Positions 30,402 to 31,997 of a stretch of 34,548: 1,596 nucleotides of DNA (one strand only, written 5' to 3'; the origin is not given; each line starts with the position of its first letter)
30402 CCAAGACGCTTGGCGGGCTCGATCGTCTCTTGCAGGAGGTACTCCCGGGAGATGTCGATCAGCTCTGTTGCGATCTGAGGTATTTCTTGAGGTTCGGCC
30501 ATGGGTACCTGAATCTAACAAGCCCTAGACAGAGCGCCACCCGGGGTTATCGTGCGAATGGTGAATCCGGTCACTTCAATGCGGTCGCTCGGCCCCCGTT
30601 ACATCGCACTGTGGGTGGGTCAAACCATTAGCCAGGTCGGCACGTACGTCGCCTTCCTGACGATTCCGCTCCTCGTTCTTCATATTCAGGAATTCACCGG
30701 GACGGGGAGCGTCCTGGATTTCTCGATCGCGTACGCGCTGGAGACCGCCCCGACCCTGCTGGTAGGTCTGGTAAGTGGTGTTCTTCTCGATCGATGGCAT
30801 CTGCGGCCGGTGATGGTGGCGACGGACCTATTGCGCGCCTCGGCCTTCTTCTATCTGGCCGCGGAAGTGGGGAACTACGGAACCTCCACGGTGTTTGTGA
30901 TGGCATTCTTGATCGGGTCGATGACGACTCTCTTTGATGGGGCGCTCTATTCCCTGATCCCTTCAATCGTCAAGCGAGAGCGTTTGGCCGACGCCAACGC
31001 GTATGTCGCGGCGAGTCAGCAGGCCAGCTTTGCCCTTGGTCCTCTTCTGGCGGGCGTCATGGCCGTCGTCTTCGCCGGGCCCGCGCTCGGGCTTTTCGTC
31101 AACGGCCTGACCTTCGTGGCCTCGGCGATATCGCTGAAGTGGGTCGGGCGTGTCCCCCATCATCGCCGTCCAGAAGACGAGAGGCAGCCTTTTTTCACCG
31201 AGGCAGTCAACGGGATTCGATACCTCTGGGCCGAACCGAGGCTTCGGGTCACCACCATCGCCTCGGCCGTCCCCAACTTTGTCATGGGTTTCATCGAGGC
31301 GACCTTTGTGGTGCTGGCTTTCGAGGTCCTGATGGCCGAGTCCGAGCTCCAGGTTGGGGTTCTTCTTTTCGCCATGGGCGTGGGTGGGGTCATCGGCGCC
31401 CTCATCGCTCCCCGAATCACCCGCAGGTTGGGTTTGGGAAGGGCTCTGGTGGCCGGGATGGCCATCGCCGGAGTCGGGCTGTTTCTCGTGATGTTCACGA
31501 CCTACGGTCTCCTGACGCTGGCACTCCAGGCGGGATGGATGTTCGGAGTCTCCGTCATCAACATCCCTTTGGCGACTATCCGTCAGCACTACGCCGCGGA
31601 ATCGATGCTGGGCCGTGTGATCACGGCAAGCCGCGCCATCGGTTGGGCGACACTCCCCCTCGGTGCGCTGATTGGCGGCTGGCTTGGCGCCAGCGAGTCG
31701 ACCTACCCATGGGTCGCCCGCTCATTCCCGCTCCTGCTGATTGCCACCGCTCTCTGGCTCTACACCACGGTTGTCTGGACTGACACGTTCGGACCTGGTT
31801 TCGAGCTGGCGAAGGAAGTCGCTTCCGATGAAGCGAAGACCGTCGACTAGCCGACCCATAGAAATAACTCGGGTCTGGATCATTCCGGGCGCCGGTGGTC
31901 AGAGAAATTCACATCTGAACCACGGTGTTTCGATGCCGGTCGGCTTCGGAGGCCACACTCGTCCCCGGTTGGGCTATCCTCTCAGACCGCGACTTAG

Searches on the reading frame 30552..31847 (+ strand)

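Call 15: search_protein_families(library=pfam, proteins=[window:30552-31847:+], max_evalue=0.01)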
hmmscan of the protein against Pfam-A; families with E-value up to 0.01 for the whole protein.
window:30552-31847:+ (432 aa): 2 families
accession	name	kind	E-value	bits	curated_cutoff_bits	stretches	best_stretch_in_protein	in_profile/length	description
PF07690.21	MFS_1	-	1.2e-29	103.7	33.4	2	20-361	1-336/347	Major Facilitator Superfamily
PF05977.19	MFS_3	-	1.6e-17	63.6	27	1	18-403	13-391/524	Transmembrane secretion effector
